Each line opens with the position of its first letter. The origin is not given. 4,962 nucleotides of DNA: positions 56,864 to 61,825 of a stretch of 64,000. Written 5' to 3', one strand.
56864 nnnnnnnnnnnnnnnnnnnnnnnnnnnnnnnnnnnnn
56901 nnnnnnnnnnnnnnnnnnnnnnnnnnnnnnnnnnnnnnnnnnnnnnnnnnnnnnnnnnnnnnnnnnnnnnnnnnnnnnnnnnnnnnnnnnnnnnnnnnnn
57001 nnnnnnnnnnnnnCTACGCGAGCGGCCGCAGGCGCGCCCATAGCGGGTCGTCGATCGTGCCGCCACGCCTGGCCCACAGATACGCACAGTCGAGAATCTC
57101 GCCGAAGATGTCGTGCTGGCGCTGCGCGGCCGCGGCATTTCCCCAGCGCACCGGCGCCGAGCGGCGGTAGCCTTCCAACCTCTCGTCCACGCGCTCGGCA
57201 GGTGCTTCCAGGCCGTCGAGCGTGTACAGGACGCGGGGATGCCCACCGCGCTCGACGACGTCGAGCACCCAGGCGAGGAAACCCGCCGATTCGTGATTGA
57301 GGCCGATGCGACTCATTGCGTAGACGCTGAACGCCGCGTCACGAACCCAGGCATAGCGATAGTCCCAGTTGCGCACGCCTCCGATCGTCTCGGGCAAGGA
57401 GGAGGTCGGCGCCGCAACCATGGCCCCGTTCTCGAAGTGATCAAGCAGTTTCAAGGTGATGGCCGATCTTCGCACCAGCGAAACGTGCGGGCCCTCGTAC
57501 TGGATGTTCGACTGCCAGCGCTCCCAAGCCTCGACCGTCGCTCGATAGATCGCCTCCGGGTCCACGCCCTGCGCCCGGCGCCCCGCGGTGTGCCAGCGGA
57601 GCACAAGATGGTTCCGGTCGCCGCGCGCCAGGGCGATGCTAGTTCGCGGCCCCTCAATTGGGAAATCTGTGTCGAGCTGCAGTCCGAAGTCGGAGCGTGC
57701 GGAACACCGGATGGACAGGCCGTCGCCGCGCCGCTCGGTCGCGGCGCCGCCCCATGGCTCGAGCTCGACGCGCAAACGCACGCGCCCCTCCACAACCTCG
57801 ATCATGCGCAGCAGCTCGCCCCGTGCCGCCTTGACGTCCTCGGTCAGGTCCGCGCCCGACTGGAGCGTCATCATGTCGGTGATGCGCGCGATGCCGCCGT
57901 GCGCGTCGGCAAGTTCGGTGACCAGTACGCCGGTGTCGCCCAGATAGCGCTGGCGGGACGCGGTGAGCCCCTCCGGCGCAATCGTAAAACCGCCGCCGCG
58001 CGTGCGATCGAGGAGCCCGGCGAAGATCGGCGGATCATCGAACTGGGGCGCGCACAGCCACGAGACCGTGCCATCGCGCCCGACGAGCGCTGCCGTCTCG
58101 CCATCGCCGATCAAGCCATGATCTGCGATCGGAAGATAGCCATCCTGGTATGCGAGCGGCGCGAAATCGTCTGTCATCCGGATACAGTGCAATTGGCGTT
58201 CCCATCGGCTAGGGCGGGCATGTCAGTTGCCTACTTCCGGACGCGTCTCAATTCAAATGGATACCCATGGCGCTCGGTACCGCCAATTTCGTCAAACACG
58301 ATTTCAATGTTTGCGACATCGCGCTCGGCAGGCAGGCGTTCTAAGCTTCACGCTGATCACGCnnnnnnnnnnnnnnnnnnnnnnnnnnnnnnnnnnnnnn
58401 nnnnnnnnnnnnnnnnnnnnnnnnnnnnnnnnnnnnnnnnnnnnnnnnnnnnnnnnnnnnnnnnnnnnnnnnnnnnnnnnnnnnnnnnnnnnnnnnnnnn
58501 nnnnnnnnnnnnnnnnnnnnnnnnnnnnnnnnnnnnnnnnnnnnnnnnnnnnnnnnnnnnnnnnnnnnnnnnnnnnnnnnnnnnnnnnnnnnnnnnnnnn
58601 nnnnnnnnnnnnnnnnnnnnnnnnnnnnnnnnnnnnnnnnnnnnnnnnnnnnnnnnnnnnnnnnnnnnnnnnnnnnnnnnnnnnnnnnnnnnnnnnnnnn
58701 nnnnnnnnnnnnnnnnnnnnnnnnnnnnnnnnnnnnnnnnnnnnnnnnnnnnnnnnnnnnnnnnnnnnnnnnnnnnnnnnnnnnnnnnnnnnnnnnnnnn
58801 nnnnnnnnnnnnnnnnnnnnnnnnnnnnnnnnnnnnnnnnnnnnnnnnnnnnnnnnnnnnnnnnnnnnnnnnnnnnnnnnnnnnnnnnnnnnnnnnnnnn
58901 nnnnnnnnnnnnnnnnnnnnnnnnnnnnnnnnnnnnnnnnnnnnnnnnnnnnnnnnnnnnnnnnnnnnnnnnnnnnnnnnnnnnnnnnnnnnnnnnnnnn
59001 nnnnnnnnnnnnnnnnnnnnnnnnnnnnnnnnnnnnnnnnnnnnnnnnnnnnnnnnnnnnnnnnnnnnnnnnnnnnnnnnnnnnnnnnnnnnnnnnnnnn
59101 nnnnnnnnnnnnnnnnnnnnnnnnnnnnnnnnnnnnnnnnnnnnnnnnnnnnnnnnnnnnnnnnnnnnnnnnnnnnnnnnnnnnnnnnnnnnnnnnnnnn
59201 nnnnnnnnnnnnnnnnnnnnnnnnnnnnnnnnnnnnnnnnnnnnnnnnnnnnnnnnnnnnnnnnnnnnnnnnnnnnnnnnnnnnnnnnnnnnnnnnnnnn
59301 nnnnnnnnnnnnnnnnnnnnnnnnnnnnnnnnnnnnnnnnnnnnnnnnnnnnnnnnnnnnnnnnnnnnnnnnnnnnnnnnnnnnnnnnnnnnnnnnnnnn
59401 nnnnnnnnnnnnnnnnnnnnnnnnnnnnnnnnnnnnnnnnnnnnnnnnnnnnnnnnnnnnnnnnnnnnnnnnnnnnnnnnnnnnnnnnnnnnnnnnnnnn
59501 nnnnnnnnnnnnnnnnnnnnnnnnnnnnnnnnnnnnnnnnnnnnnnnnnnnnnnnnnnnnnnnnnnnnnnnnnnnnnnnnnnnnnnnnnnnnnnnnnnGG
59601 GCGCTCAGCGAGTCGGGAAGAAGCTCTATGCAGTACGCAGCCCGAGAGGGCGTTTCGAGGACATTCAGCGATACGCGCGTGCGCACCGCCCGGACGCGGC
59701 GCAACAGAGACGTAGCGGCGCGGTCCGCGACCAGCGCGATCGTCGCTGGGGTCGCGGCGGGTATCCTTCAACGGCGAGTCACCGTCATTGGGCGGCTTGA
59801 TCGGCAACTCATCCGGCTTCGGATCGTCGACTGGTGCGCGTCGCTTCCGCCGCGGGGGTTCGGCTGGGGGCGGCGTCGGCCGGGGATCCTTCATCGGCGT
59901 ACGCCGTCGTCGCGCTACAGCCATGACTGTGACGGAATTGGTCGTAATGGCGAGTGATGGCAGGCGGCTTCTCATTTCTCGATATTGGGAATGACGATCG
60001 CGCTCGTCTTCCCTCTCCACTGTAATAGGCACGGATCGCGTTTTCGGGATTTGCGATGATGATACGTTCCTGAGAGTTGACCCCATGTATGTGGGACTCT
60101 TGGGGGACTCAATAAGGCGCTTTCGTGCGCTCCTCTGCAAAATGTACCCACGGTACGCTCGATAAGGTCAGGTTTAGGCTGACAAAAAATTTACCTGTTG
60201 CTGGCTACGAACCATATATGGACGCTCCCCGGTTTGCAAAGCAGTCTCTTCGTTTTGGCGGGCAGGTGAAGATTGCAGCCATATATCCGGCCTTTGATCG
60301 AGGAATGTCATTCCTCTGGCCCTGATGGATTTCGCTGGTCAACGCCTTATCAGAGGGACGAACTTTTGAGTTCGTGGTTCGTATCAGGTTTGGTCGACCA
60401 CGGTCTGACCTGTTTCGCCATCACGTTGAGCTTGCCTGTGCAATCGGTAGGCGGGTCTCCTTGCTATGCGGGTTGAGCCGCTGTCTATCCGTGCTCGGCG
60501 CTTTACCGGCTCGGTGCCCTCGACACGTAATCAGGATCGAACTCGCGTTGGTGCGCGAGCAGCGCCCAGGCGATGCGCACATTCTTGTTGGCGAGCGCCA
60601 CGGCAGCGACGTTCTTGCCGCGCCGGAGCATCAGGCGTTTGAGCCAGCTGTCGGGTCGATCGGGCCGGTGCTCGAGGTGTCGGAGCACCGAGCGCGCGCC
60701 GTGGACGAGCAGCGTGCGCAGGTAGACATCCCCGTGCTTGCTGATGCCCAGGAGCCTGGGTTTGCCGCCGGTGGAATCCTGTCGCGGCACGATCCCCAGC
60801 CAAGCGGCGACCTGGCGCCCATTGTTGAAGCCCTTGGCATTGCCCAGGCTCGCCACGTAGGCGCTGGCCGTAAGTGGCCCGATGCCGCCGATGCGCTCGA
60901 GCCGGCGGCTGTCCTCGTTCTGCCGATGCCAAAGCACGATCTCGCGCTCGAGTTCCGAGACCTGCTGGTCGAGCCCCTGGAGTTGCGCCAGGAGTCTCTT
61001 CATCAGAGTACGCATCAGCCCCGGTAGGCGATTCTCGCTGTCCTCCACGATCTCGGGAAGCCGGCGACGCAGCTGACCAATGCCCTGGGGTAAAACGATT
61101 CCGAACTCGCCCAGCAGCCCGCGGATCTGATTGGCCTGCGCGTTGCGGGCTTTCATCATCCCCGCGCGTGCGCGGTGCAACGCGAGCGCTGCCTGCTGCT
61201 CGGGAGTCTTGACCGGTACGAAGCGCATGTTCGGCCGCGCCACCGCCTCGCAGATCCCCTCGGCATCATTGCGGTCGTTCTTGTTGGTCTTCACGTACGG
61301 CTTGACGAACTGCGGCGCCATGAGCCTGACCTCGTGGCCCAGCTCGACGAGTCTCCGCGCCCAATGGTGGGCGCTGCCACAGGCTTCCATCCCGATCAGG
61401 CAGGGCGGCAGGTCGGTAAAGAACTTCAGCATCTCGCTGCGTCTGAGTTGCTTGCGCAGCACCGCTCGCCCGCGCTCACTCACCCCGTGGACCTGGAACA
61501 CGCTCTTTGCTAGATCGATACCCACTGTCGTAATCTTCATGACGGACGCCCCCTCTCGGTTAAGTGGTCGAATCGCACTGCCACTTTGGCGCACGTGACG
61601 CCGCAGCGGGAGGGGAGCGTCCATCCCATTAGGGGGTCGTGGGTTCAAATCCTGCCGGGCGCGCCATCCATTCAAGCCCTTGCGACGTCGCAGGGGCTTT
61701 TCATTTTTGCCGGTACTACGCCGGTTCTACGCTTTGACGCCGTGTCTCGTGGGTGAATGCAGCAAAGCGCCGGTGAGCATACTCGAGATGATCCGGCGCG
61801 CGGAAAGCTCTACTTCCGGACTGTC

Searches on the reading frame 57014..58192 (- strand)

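Call 39: search_protein_families(library=pfam, proteins=[window:57014-58192:-], max_evalue=0.00001)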
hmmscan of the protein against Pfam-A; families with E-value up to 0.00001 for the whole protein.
window:57014-58192:- (392 aa): 2 families
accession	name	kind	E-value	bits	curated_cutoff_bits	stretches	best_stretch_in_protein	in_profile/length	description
PF00723.27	Glyco_hydro_15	-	1.9e-17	63.8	22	1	236-385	3-149/427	Glycosyl hydrolases family 15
PF19291.4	TREH_N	-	4.5e-12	46.1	23.1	1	21-127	14-108/211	Trehalase-like, N-terminal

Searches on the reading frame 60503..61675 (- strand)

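Call 39: search_protein_families(library=pfam, proteins=[window:60503-61675:-], max_evalue=0.00001)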
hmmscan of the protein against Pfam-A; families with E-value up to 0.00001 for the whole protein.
window:60503-61675:- (390 aa): 2 families
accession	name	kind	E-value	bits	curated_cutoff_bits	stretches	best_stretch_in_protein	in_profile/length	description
PF02371.22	Transposase_20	-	5.4e-22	78.4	21.3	1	257-333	2-78/87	Transposase IS116/IS110/IS902 family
PF01548.23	DEDD_Tnp_IS110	-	2.4e-13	50.6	29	1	51-190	1-152/155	Transposase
